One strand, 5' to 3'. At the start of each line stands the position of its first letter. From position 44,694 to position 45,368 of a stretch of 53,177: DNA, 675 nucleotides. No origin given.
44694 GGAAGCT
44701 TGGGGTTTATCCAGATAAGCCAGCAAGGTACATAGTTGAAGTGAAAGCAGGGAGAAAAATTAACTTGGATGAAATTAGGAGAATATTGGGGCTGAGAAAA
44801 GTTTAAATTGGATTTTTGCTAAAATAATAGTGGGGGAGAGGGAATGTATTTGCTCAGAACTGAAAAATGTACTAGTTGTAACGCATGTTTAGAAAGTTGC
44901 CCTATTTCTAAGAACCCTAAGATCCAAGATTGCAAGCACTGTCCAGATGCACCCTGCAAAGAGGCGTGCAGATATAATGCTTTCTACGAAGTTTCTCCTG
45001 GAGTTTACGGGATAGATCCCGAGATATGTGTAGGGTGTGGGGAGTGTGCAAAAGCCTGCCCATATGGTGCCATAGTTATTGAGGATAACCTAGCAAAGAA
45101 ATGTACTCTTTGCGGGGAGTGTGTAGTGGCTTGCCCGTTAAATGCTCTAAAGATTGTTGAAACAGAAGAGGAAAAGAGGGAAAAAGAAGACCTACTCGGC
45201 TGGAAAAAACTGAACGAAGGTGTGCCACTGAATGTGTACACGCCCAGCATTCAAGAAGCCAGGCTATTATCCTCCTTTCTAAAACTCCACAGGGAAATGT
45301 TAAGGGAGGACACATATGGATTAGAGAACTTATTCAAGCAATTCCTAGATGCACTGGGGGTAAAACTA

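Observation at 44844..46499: Secretion ATPase with an N-terminal four-cluster ferredoxin domain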

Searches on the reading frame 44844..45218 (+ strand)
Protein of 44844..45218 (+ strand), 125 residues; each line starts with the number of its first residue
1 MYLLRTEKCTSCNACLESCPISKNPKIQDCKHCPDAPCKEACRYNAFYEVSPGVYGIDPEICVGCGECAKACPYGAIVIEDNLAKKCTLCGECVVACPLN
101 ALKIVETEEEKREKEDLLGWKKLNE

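Call 28: search_solved_structures(query=window:44844-45203:+, max_evalue=0.001, show_alignments=3)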
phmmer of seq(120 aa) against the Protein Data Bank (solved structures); distinct sequences matched with E-value up to 0.001: 74 (the best 60 are shown).
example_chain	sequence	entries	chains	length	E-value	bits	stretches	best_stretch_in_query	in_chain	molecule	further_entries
9sw6_G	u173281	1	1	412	4.3e-26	95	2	58-104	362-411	Polyferredoxin protein MvhB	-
9sfi_O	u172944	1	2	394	4.2e-20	75.7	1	61-114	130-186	Ferredoxin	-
9sw6_H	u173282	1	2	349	1.1e-16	64.6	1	6-110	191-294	Tungsten formylmethanofuran dehydrogenase, subunit F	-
5t5i_F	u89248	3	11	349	5.8e-16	62.3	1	6-109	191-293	Tungsten formylmethanofuran dehydrogenase subunit fwdF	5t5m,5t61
9sfi_T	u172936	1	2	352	7e-15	58.8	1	34-110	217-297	4Fe-4S ferredoxin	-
9eri_B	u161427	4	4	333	1.2e-14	58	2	62-109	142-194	Na(+)-translocating ferredoxin:NAD(+) oxidoreductase complex subunit B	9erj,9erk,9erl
9mqx_E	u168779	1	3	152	9.4e-11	45.4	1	29-109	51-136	Fe-S-cluster-containing hydrogenase subunit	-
5odc_A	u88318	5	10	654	1e-10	45.3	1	7-79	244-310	Heterodisulfide reductase, subunit A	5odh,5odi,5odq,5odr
7qv7_A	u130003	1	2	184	1.5e-10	44.8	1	29-83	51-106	Hydrogen dependent carbon dioxide reductase subunit HycB3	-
7qv7_B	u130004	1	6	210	5.4e-10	42.9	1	29-79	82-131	Hydrogen dependent carbon dioxide reductase subunit HycB4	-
8rvv_A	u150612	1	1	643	1.4e-09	41.6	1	48-103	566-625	H(2):CoB-CoM heterodisulfide,ferredoxin reductase subunit A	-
2vpw_B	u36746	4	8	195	1.4e-09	41.6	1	28-92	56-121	NRFC PROTEIN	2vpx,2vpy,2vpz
8rvu_a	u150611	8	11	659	1.4e-09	41.6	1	48-103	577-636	H(2):CoB-CoM heterodisulfide,ferredoxin reductase subunit A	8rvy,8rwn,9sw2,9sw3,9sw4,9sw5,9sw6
8c0z_C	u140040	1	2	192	2.1e-09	41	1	29-107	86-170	Iron-sulfur cluster-binding protein potential subunit of aldehyde oxidoreductase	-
4v4c_B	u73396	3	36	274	6.9e-09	39.4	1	28-92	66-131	Pyrogallol hydroxytransferase small subunit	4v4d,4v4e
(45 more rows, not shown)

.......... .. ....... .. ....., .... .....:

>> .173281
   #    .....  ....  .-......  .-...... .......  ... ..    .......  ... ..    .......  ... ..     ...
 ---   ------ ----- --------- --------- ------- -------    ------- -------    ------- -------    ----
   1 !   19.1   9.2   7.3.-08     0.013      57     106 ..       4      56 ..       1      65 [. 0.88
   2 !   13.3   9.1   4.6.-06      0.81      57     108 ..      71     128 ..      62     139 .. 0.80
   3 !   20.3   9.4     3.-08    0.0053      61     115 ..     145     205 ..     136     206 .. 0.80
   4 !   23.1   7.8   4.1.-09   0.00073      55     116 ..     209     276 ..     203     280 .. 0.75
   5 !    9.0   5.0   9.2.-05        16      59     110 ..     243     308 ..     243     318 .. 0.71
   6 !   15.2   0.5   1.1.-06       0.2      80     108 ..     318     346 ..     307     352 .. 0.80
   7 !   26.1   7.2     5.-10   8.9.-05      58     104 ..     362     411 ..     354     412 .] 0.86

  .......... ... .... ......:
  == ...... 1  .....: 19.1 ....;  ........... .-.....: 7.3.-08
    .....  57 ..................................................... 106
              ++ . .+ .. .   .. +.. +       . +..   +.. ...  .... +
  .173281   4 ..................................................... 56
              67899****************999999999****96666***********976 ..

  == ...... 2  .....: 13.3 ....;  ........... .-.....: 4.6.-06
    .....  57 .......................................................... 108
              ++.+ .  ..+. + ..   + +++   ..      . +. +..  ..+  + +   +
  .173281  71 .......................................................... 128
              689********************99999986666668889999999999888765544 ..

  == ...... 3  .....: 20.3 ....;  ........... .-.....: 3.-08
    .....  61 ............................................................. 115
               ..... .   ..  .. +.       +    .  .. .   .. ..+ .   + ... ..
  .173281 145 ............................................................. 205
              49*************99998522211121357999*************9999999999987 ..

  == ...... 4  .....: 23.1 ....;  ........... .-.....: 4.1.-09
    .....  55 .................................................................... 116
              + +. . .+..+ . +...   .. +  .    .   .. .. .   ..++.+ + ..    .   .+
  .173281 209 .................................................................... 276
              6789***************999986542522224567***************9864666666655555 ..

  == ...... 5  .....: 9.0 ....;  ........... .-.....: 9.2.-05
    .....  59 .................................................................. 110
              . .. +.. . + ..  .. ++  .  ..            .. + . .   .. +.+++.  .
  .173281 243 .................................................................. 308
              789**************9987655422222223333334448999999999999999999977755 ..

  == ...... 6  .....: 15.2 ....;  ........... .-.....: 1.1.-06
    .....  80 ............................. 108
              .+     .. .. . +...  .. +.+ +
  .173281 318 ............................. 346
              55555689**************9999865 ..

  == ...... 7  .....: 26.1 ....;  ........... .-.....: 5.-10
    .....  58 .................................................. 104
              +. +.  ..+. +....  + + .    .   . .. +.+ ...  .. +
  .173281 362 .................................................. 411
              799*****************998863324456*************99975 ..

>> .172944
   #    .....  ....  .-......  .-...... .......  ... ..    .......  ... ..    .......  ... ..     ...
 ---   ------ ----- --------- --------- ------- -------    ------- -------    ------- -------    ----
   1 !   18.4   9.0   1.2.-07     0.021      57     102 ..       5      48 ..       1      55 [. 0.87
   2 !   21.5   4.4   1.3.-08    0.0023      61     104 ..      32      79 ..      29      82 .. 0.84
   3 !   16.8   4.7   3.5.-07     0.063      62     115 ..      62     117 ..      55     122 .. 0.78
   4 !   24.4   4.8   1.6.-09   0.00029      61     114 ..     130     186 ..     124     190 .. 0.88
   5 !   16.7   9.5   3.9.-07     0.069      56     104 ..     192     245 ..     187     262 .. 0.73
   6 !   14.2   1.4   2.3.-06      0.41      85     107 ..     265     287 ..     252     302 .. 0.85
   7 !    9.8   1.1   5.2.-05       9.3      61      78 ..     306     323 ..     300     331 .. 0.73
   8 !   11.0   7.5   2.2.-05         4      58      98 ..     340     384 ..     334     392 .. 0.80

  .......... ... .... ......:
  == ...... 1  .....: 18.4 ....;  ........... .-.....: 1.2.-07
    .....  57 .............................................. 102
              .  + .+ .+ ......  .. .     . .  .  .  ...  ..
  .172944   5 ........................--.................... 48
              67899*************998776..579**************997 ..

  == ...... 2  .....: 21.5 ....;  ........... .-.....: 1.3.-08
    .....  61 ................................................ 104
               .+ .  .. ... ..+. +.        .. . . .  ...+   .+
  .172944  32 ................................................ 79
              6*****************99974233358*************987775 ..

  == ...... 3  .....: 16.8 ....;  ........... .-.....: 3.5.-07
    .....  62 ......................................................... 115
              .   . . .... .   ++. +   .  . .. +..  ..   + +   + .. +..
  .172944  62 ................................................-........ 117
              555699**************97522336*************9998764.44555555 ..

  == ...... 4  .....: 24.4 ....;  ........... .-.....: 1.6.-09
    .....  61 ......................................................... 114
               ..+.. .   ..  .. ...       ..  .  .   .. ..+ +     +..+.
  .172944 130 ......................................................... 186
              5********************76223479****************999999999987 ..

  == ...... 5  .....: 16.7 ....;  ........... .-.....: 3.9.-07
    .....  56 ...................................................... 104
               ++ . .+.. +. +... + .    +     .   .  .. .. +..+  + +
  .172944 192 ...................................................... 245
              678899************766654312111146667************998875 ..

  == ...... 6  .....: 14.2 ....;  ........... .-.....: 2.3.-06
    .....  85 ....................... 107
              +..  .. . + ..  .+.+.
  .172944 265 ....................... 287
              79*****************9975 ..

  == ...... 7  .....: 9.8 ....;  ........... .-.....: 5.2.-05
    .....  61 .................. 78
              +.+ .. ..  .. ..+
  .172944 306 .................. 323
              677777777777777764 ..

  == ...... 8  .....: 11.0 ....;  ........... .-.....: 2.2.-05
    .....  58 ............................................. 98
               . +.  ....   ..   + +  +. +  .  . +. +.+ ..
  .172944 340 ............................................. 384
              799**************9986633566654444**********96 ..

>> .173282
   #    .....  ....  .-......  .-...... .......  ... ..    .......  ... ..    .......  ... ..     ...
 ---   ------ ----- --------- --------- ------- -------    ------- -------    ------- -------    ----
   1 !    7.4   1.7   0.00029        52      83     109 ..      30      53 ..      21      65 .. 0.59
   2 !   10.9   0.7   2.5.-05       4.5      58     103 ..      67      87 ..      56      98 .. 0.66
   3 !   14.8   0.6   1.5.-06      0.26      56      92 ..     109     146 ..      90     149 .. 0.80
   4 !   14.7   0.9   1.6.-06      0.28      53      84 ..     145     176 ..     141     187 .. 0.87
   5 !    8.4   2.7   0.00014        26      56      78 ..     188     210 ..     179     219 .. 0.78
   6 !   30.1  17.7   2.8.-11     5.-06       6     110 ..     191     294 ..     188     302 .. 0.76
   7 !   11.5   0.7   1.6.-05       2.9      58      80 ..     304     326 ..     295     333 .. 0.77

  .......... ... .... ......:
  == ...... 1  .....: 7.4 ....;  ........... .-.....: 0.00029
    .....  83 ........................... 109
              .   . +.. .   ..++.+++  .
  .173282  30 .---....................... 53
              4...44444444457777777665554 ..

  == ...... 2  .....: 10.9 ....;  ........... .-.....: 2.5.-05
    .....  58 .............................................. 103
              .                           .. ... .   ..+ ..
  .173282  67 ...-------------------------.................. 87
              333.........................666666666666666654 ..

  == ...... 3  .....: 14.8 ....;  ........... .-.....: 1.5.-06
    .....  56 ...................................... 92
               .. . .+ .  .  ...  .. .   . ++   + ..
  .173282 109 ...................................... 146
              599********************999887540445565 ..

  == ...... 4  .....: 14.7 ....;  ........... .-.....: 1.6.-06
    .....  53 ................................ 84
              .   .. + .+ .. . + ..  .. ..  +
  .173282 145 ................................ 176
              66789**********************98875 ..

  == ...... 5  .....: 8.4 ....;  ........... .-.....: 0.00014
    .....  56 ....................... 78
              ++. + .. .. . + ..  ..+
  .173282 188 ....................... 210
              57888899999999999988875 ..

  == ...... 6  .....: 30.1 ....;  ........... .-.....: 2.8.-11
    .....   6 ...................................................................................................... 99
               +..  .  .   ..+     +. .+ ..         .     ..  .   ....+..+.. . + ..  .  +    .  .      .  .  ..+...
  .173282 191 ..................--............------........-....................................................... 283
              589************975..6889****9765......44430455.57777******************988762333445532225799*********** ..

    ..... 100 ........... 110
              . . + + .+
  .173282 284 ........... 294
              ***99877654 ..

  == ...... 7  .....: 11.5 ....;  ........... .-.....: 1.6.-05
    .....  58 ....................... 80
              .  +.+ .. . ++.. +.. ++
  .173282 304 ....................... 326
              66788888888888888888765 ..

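Call 50: predict_structure(alignment_id=A2)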
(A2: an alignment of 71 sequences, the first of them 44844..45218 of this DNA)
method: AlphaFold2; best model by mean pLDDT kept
length: 125 residues; sequences in the alignment: 71
mean_pLDDT: 94.9   pTM: 0.82
mean pLDDT of the five models: 94.9, 94.5, 94.4, 94.4, 92.1
residues with pLDDT >= 90: 108; 70-90: 16; 50-70: 1; < 50: 0
segments of 3 or more residues with pLDDT < 50: none
pLDDT, mean of each block of 10 residues (from residue 1): 96 96 96 96 97 95 98 98 97 97 92 89 79
secondary structure, 60 per line:
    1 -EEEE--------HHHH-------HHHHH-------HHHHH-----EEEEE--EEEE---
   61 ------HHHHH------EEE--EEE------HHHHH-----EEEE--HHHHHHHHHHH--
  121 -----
elements in order: E2-5 H14-17 H25-29 H37-41 E47-51 E54-57 H67-71 E78-80 E83-85 H92-96 E102-105 H108-118

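Call 54: fold_search(model_id=the predicted structure, library=pdb)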
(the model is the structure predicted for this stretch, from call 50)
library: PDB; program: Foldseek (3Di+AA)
matches with E <= 10: 238; with E <= 0.001: 24
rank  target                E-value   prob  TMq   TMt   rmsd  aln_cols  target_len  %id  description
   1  9mqx_G                8.3e-08  1.00  0.69  0.58   6.9       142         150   26  Electron-bifurcating Tungstopyranopterin-containing aldehyde oxidoreductase with NADH (released 2025-07-16)
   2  7qv7_A                2.4e-07  1.00  0.71  0.53   5.4       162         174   25  Cryo-EM structure of Hydrogen-dependent CO2 reductase. (released 2022-07-06)
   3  6x6u_B                2.7e-07  1.00  0.71  0.55   9.0       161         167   26  WOR5 from Pyrococcus furiosus, taurine-bound (released 2021-12-15)
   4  7qv7_B                3.8e-07  1.00  0.68  0.48   6.6       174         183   28  Cryo-EM structure of Hydrogen-dependent CO2 reductase. (released 2022-07-06)
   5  9mqx_E                5.3e-07  1.00  0.69  0.58   7.6       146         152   26  Electron-bifurcating Tungstopyranopterin-containing aldehyde oxidoreductase with NADH (released 2025-07-16)
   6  2vpw_B                5.7e-07  1.00  0.64  0.44   8.6       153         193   25  Polysulfide reductase with bound menaquinone (released 2008-06-10)
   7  6x1o_B                6.1e-07  1.00  0.69  0.53  10.1       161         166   28  WOR5 from Pyrococcus furiosus, as crystallized (released 2021-11-24)
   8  9vap_B                1.8e-06  1.00  0.64  0.50   6.1       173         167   24  Cryo-EM structure of formate dehydrogenase from Shewanella oneidensis MR-1 (SoFdhAB) (released 2026-04-08)
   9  7z0s_B                2.0e-06  1.00  0.70  0.52   4.7       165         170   25  Structure of the Escherichia coli formate hydrogenlyase complex (anaerobic preparation, without formate dehydrogenase  (released 2022-09-28)
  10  8c0z_C                2.6e-06  1.00  0.68  0.55   7.7       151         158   22  CryoEM structure of a tungsten-containing aldehyde oxidoreductase from Aromatoleum aromaticum (released 2023-05-31)
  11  4v4c_B                3.0e-06  1.00  0.66  0.34   6.2       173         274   23  Crystal Structure of Pyrogallol-Phloroglucinol Transhydroxylase from Pelobacter acidigallici (released 2014-07-09)
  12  1kqf_B                3.9e-06  1.00  0.66  0.31   5.8       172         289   24  FORMATE DEHYDROGENASE N FROM E. COLI (released 2002-03-15)
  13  6cz7_B                5.1e-06  1.00  0.61  0.35   9.5       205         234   20  The arsenate respiratory reductase (Arr) complex from Shewanella sp. ANA-3 (released 2018-08-15)
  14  2ivf_B                1.3e-05  1.00  0.53  0.21   1.8        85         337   32  Ethylbenzene dehydrogenase from Aromatoleum aromaticum (released 2006-09-14)
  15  1q16_B                1.1e-04  1.00  0.51  0.14   2.3        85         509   26  Crystal structure of Nitrate Reductase A, NarGHI, from Escherichia coli (released 2003-10-07)
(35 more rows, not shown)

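Call 64: search_protein_representatives(protein=window:44844-45218:+)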
Query: 125 residues. Proteins with E-value up to 0.001 (for the whole library): 6504; up to 1e-10: 168; up to 1e-30: 3. The best 150 are listed.
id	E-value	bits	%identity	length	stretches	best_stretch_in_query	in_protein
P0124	2.8e-58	212.3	76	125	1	1-121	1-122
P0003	1.1e-55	203.9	71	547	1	1-124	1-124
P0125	1.2e-32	129.3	39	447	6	4-103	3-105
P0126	4.0e-30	121.2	37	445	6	5-105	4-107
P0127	8.1e-26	107.2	38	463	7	53-103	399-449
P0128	4.5e-24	101.6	40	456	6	29-111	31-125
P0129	4.9e-22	95.0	45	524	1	7-121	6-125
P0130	6.0e-22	94.7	41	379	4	27-81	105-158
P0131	1.8e-20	89.9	42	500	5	59-110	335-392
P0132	2.4e-20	89.5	38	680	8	28-114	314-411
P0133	5.9e-20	88.3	36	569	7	58-112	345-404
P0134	6.1e-20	88.2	47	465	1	6-121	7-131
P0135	2.1e-19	86.4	41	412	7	58-103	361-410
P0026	2.4e-19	86.2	45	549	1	4-122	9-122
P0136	2.8e-19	86.1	38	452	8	50-106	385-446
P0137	3.2e-19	85.9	53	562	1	7-122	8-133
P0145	6.8e-16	75.1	46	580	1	5-121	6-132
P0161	4.8e-14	69.1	44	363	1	26-121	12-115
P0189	1.3e-12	64.4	40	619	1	5-121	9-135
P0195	1.9e-12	63.9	42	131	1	8-113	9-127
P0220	8.7e-12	61.8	37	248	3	4-102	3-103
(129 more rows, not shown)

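Call 67: list_cluster_members(proteins=[P0124, P0129, P0134, P0137, P0145, P0189, P0161, P0195, P0220, P0125])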
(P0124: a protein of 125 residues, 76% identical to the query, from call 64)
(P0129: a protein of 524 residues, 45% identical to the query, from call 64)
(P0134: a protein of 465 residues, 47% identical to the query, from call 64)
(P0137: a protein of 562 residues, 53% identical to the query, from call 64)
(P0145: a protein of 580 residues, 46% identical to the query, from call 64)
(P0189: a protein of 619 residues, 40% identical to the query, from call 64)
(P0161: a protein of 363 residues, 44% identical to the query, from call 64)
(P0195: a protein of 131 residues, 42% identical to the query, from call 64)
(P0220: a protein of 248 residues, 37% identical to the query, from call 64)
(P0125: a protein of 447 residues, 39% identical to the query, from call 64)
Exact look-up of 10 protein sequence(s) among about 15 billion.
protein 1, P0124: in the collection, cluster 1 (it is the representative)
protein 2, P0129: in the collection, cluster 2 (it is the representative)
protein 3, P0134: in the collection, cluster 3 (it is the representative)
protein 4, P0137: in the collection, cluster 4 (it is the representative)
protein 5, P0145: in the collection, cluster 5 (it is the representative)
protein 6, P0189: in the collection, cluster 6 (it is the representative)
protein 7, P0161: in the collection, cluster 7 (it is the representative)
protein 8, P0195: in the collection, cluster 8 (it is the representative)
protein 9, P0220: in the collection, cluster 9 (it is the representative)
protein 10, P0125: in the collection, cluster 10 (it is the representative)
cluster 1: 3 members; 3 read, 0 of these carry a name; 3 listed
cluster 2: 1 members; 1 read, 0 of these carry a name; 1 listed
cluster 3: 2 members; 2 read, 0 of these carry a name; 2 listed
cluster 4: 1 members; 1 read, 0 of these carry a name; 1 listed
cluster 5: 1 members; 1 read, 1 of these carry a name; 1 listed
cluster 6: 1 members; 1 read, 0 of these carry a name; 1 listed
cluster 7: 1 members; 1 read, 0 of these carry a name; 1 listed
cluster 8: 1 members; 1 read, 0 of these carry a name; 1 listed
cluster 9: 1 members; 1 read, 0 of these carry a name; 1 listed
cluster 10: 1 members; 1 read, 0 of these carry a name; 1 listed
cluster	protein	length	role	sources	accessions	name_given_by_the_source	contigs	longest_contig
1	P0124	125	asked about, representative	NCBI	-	-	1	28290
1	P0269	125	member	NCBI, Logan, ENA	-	-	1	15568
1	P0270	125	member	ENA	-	-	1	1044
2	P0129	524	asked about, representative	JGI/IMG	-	-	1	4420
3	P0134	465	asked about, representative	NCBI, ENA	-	-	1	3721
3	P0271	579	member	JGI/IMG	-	-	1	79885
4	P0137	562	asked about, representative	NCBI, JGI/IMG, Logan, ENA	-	-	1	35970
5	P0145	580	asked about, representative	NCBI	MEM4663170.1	MAG: ATPase, T2SS/T4P/T4SS family [Candidatus Diapherotrites archaeon]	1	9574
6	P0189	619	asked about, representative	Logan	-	-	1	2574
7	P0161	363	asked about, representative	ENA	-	-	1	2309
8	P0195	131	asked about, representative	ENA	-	-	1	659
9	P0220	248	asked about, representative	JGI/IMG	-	-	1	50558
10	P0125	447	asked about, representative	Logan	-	-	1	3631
